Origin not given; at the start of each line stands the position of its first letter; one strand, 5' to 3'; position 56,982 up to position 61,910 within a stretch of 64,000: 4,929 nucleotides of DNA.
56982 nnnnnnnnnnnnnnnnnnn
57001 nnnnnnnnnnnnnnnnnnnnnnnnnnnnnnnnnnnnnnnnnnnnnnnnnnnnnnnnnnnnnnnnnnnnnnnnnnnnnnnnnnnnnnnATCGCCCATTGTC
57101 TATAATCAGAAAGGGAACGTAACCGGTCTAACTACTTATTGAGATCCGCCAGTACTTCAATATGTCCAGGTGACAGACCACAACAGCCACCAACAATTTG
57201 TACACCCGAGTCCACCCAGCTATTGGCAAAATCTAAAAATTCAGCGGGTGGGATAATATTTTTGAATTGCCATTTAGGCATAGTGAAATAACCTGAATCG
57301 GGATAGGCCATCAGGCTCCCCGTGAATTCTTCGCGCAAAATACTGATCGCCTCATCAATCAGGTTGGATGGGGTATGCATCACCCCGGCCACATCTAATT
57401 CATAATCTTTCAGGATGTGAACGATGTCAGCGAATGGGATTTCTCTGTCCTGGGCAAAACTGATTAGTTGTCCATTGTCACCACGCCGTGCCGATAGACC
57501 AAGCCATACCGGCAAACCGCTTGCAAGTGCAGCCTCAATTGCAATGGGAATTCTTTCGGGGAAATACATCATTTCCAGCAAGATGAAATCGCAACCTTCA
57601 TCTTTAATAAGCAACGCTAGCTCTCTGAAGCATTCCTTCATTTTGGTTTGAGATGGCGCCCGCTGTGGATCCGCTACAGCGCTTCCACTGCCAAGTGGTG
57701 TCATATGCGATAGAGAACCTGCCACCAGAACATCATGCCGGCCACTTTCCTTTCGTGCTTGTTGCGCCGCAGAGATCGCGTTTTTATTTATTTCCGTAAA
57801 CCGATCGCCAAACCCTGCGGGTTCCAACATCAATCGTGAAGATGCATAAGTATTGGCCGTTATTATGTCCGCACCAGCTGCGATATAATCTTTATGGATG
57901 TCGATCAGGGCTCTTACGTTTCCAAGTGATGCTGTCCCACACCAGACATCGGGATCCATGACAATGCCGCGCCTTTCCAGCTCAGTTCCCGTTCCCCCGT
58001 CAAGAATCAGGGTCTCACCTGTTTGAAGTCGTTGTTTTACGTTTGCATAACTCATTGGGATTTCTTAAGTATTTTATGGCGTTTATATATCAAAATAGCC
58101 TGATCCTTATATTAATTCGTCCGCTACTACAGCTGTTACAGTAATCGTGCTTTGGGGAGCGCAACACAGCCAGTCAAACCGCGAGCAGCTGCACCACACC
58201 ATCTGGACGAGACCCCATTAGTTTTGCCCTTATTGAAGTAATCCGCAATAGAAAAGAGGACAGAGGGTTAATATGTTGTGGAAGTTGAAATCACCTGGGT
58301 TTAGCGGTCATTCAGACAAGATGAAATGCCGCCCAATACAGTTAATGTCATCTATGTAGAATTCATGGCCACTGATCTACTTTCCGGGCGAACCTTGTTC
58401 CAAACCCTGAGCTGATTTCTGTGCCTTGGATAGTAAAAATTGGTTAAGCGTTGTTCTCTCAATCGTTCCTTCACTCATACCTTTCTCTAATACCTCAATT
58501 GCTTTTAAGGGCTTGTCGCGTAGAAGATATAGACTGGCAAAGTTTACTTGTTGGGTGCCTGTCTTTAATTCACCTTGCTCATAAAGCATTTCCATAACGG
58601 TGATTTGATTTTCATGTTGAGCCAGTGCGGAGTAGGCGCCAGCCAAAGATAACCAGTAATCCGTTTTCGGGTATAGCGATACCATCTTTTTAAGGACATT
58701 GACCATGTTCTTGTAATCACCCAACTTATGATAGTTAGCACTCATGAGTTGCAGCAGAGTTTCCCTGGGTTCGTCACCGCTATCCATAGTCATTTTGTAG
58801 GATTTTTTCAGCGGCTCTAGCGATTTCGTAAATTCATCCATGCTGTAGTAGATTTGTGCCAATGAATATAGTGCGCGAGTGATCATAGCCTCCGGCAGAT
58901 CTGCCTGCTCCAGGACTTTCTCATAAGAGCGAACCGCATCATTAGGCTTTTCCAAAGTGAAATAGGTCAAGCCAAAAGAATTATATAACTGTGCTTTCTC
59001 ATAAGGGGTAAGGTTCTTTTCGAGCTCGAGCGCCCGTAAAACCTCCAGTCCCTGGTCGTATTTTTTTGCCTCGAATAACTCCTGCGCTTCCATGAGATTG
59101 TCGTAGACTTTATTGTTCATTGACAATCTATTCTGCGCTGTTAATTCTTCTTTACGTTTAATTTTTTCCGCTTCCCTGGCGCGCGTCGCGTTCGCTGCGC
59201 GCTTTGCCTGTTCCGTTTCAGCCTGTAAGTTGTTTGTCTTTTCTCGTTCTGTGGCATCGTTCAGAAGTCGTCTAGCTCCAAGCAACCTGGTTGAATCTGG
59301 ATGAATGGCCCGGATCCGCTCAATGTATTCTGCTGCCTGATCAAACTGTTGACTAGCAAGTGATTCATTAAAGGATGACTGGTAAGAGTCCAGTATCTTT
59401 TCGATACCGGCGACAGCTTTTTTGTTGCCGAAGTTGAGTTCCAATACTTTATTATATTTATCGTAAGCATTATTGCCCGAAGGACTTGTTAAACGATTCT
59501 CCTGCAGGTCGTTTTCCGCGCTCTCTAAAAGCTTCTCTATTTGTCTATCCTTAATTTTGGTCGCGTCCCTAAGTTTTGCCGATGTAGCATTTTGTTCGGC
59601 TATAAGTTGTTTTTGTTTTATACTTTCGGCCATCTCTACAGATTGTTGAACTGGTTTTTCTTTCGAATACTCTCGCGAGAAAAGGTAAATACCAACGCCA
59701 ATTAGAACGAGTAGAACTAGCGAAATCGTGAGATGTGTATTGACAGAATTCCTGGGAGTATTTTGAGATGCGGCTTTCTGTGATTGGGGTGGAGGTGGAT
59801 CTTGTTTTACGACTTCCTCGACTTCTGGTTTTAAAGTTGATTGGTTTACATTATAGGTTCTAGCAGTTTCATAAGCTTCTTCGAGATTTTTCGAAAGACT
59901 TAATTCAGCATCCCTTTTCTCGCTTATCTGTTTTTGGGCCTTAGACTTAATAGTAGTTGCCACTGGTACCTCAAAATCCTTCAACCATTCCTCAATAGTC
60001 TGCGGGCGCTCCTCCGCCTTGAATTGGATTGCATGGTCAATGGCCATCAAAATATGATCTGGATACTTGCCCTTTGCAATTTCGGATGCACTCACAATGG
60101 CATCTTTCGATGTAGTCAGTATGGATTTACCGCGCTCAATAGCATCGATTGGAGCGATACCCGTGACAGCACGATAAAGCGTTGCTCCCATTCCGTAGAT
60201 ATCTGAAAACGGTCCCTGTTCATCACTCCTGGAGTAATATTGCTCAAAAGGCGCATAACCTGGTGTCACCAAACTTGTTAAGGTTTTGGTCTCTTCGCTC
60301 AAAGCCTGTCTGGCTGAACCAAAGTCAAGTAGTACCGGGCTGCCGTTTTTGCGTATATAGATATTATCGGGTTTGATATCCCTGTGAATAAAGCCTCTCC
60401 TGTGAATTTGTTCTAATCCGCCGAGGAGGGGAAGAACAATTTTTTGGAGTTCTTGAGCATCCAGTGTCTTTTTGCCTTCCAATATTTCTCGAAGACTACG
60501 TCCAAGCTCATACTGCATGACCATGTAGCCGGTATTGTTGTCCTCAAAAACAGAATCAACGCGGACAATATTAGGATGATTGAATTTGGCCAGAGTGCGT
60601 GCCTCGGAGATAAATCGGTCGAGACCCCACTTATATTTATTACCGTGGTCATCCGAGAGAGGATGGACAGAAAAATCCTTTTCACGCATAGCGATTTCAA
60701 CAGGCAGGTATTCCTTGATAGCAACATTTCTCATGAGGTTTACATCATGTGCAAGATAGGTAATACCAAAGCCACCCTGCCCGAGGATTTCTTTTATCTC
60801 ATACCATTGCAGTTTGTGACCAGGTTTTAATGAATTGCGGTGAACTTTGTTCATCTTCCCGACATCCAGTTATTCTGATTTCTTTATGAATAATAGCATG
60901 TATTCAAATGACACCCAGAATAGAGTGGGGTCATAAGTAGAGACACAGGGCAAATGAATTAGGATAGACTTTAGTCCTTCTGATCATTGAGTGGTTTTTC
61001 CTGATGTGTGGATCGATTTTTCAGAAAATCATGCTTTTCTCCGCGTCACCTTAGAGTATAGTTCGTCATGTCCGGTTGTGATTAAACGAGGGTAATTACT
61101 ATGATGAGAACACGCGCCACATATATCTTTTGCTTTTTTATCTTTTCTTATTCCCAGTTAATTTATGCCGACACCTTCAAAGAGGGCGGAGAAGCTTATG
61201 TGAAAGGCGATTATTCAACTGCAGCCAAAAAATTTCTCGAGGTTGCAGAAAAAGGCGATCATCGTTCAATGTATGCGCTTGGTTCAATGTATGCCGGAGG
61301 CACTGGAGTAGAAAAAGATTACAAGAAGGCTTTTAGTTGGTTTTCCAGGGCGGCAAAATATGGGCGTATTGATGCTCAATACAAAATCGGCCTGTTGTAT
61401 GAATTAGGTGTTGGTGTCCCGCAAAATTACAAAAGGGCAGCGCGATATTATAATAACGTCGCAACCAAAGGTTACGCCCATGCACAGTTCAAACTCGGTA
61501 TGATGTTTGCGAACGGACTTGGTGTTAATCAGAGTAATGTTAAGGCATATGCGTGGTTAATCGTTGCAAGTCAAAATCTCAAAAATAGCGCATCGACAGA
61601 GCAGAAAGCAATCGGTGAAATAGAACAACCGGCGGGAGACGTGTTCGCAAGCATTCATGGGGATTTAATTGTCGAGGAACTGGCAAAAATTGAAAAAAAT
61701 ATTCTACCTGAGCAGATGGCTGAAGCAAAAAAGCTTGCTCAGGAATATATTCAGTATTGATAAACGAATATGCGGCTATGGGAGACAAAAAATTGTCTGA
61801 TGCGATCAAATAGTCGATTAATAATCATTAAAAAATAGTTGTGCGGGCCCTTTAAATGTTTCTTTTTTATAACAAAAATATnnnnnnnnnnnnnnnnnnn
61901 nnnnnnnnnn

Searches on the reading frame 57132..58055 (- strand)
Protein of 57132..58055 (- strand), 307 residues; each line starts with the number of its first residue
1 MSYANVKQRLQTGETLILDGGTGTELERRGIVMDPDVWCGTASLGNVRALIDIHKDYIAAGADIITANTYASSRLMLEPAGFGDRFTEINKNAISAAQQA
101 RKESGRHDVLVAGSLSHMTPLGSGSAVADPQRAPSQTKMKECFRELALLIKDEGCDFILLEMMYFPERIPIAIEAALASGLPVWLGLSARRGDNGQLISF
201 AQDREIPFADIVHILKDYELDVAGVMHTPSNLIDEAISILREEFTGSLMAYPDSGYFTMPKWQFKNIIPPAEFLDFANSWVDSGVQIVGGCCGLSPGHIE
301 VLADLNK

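Call 18: search_protein_families(library=pfam, max_evalue=1e-8, proteins=[window:57132-58055:-])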
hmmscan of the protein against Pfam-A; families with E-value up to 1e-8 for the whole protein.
window:57132-58055:- (307 aa): 1 family
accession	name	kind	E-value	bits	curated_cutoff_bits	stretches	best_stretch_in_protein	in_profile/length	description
PF02574.22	S-methyl_trans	-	1.4e-46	160.1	22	1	16-304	1-281/283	Homocysteine S-methyltransferase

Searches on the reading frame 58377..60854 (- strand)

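Call 18: search_protein_families(library=pfam, max_evalue=1e-8, proteins=[window:58377-60854:-])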
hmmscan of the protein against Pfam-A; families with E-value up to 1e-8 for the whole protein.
window:58377-60854:- (825 aa): 5 families
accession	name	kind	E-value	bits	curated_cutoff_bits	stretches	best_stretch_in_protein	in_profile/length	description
PF00069.31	Pkinase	-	1.4e-38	133.2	31.7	1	18-251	1-212/263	Protein kinase domain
PF07714.23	PK_Tyr_Ser-Thr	-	6.9e-19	68.6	23.1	1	61-285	31-250/258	Protein tyrosine and serine/threonine kinase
PF13181.12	TPR_8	-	2.5e-10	40.1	25.7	0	621-649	1-29/34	Tetratricopeptide repeat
PF13428.12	TPR_14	-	1e-09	38.5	23.5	0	499-525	12-38/44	Tetratricopeptide repeat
PF03109.22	ABC1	-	1.6e-09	37.7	22.9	1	84-196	113-229/244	ABC1 atypical kinase-like domain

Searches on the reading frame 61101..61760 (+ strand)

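Call 18: search_protein_families(library=pfam, max_evalue=1e-8, proteins=[window:61101-61760:+])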
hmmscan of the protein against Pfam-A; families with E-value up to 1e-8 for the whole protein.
window:61101-61760:+ (219 aa): 1 family
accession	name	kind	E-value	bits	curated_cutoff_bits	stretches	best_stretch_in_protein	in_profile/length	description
PF08238.18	Sel1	-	3.7e-24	84.7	30.7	1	55-86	2-33/36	Sel1 repeat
